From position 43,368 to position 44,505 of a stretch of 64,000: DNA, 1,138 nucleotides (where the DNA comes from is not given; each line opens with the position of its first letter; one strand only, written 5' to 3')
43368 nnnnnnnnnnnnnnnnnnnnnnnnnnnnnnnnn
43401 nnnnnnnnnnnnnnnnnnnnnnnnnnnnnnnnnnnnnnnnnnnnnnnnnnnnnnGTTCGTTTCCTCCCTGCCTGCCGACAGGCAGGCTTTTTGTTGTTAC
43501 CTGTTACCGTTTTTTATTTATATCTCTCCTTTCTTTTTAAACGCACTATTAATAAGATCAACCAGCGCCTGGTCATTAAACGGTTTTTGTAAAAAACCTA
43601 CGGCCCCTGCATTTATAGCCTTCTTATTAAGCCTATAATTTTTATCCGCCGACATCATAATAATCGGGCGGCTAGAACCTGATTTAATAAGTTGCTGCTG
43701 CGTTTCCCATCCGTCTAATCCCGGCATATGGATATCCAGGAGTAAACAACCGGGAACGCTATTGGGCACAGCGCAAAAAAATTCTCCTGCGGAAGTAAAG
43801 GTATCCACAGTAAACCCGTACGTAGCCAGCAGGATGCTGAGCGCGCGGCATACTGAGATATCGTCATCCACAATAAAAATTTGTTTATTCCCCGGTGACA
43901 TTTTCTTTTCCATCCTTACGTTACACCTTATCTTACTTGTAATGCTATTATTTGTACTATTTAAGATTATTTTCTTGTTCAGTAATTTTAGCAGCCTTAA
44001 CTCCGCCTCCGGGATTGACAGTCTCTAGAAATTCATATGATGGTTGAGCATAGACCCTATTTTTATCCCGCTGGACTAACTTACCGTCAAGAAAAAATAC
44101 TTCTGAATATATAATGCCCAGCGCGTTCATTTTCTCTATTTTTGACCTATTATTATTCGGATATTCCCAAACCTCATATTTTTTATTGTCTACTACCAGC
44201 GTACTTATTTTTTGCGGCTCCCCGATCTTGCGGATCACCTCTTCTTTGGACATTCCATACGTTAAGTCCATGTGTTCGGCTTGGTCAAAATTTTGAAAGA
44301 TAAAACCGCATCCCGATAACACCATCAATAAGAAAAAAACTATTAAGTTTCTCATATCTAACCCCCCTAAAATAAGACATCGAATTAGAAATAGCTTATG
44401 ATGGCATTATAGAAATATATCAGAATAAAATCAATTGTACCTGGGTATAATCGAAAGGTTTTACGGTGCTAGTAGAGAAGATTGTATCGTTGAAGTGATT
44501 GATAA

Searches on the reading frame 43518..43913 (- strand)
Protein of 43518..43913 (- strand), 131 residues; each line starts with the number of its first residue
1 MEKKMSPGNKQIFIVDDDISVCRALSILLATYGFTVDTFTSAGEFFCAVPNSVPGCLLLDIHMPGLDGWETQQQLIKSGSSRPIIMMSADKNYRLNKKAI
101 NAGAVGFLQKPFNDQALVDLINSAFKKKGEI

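Call 12: search_protein_families(library=pfam, proteins=[window:43518-43913:-])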
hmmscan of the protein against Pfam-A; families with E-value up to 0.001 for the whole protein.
window:43518-43913:- (131 aa): 2 families
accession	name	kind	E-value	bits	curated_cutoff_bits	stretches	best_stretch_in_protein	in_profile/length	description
PF00072.30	Response_reg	-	6e-25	88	30.2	1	12-121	1-110/111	Response regulator receiver domain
PF06490.17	FleQ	-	0.00019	22.2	22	1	11-124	1-106/108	Flagellar regulatory protein FleQ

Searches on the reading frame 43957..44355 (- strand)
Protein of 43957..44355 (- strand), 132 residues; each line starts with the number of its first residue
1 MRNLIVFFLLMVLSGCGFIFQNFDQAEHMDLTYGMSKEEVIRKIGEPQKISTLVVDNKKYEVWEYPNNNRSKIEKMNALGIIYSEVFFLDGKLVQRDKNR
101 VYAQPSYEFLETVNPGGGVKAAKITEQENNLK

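Call 7: search_protein_families(library=pfam, proteins=[window:43957-44355:-])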
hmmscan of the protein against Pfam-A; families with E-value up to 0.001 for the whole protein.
window:43957-44355:- (132 aa): 0 families

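Call 10: search_protein_families(library=ncbifam, proteins=[window:43957-44355:-])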
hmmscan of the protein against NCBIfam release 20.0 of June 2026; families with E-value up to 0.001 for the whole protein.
window:43957-44355:- (132 aa): 0 families

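Call 55: search_protein_families(library=pfam, max_evalue=1, proteins=[window:43957-44355:-])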
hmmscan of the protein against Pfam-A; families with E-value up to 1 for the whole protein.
window:43957-44355:- (132 aa): 2 families
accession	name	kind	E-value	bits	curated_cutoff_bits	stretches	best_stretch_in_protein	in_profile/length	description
PF04355.18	BamE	-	0.035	14.3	23.2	1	25-72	6-48/71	Outer membrane protein assembly factor BamE domain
PF12978.13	DUF3862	-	0.067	13.5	25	1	22-59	86-123/159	Domain of Unknown Function with PDB structure (DUF3862)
